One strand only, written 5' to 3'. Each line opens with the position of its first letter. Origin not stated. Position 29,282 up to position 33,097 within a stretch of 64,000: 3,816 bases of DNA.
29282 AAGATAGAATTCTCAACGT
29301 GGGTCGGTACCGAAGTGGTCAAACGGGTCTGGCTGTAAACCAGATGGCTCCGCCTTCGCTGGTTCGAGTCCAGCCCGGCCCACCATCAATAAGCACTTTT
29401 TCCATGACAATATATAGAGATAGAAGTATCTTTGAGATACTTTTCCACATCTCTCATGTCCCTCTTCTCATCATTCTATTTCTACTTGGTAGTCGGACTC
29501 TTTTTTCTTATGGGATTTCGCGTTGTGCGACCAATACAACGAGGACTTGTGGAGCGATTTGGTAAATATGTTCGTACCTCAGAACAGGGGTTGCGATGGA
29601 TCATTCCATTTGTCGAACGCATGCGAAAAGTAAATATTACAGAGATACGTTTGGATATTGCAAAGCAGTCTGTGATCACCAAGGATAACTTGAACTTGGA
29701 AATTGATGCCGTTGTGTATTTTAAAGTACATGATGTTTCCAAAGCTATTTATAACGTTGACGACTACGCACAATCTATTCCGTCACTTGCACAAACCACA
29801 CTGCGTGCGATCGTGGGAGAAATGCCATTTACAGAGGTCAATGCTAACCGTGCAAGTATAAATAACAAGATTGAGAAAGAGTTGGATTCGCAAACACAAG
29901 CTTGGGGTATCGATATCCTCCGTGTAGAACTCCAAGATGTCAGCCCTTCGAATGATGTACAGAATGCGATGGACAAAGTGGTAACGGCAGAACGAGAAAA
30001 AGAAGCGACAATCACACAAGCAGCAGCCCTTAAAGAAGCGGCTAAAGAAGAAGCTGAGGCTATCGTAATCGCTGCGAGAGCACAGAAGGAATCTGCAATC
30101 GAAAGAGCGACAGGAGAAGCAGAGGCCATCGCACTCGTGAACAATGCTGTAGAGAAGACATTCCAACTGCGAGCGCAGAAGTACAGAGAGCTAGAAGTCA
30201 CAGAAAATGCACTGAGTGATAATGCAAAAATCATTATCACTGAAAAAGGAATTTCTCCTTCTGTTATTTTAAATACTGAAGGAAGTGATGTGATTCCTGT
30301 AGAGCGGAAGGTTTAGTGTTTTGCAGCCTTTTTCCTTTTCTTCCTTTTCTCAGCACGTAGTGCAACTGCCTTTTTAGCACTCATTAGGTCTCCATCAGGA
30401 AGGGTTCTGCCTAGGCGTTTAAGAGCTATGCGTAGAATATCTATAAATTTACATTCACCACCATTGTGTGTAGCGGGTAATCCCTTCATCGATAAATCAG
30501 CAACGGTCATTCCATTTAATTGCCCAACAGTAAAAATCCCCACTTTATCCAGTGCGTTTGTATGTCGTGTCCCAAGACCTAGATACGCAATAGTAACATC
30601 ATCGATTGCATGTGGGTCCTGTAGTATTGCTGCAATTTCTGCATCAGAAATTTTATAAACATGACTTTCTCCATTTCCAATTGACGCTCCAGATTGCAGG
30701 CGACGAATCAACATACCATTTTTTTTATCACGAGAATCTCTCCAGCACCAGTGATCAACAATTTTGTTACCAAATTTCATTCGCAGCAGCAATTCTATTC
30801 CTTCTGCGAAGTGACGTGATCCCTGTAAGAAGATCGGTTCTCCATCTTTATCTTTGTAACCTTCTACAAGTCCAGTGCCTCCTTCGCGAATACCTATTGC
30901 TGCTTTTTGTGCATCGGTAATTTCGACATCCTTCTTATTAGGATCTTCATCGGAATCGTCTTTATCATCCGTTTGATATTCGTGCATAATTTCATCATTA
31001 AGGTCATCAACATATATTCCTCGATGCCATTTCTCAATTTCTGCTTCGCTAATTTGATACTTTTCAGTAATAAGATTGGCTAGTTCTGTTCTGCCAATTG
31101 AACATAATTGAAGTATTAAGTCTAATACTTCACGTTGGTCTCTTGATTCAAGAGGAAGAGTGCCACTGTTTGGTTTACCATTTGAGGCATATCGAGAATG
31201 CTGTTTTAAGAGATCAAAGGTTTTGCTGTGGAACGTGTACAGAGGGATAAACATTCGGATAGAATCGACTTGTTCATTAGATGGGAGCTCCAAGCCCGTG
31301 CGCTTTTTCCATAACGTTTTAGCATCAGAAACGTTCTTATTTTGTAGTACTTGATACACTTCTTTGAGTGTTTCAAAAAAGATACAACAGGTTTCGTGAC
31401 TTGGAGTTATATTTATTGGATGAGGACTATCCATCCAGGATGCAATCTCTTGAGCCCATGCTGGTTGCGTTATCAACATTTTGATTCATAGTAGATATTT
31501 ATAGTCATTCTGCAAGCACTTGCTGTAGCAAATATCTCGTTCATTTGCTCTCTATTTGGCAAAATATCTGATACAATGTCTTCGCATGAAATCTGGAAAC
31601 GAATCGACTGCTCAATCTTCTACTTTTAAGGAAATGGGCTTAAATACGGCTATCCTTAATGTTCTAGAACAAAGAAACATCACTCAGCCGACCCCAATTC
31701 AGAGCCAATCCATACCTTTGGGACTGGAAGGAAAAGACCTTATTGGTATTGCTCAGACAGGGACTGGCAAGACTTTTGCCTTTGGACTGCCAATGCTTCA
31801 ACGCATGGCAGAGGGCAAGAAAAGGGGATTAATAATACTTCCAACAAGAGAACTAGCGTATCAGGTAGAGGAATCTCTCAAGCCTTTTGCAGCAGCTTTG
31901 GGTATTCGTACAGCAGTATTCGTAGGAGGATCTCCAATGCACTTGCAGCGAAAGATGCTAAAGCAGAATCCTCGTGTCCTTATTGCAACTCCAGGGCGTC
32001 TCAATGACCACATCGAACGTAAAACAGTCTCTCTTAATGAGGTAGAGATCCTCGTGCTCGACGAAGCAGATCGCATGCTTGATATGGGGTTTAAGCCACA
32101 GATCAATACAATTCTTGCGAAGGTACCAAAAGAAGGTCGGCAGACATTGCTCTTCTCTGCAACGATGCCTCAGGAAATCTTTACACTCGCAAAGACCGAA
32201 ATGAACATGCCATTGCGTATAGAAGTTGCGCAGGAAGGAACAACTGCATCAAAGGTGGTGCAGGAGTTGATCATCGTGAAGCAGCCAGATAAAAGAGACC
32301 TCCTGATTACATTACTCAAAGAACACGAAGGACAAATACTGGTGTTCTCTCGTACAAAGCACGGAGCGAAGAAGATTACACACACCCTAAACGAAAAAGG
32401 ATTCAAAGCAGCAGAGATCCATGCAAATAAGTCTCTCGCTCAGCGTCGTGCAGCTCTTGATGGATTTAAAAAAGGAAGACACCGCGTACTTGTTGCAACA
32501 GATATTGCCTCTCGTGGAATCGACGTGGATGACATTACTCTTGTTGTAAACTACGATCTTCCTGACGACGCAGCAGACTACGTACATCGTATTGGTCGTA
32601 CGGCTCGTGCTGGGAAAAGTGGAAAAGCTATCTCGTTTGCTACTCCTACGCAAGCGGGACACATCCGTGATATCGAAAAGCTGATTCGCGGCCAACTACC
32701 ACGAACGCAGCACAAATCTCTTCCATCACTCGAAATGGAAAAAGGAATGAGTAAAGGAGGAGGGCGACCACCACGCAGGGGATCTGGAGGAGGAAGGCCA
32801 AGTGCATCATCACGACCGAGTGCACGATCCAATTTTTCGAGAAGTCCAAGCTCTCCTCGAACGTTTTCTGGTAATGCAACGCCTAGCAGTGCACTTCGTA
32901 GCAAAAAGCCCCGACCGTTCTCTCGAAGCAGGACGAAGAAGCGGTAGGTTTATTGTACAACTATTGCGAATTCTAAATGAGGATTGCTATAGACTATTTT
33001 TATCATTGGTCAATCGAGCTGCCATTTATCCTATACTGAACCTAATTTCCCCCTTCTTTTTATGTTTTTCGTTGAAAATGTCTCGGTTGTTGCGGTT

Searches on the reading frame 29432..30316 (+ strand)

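Call 43: search_protein_families(library=pfam, proteins=[window:29432-30316:+], max_evalue=0.01)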
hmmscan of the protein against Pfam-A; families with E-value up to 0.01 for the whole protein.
window:29432-30316:+ (294 aa): 2 families
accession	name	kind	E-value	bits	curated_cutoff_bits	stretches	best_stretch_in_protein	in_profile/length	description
PF01145.31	Band_7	-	9.2e-43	146.8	23.6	1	31-199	2-174/176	SPFH domain / Band 7 family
PF13421.11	Band_7_1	-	0.00024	21.3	24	1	108-185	129-208/211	SPFH domain-Band 7 family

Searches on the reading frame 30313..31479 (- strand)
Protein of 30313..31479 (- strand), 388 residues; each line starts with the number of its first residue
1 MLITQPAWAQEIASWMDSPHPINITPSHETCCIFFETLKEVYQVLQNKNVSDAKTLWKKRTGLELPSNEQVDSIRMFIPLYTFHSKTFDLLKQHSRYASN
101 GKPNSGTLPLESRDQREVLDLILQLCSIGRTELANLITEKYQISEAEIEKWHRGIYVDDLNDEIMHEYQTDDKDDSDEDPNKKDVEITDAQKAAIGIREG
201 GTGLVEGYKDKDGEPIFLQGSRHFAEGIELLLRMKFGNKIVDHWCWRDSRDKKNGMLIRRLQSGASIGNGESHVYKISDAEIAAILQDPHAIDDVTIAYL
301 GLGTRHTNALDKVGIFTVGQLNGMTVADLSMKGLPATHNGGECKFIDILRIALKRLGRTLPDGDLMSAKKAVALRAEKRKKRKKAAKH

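Call 43: search_protein_families(library=pfam, proteins=[window:30313-31479:-], max_evalue=0.01)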
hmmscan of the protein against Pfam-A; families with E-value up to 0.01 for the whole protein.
window:30313-31479:- (388 aa): 1 family
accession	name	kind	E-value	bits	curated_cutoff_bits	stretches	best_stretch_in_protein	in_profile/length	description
PF03118.21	RNA_pol_A_CTD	-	8.3e-05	22.7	23.8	1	291-330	9-48/67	Bacterial RNA polymerase, alpha chain C terminal domain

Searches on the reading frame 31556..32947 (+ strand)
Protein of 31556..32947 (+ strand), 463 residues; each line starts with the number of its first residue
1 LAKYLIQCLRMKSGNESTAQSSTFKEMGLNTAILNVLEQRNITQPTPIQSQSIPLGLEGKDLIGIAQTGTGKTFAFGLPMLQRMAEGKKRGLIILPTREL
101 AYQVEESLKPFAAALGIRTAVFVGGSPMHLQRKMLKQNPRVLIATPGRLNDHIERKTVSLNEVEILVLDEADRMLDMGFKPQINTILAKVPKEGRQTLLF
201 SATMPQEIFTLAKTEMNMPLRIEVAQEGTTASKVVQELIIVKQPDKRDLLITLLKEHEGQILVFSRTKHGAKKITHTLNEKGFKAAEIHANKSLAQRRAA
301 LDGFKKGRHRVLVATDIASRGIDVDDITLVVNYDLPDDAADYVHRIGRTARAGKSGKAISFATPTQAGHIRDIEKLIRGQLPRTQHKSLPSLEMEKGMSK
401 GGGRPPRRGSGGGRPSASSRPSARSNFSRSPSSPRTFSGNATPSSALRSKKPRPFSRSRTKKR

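Call 43: search_protein_families(library=pfam, proteins=[window:31556-32947:+], max_evalue=0.01)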
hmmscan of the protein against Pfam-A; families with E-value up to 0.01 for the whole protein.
window:31556-32947:+ (463 aa): 3 families
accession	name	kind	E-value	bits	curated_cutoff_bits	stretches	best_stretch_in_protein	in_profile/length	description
PF00270.35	DEAD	-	4.4e-51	173.4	26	1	46-208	1-164/167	DEAD/DEAH box helicase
PF00271.37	Helicase_C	-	1.8e-31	109.1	23.5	1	246-353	2-110/110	Helicase conserved C-terminal domain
PF04851.21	ResIII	-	5.7e-08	33.3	22.5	1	62-205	26-163/164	Type III restriction enzyme, res subunit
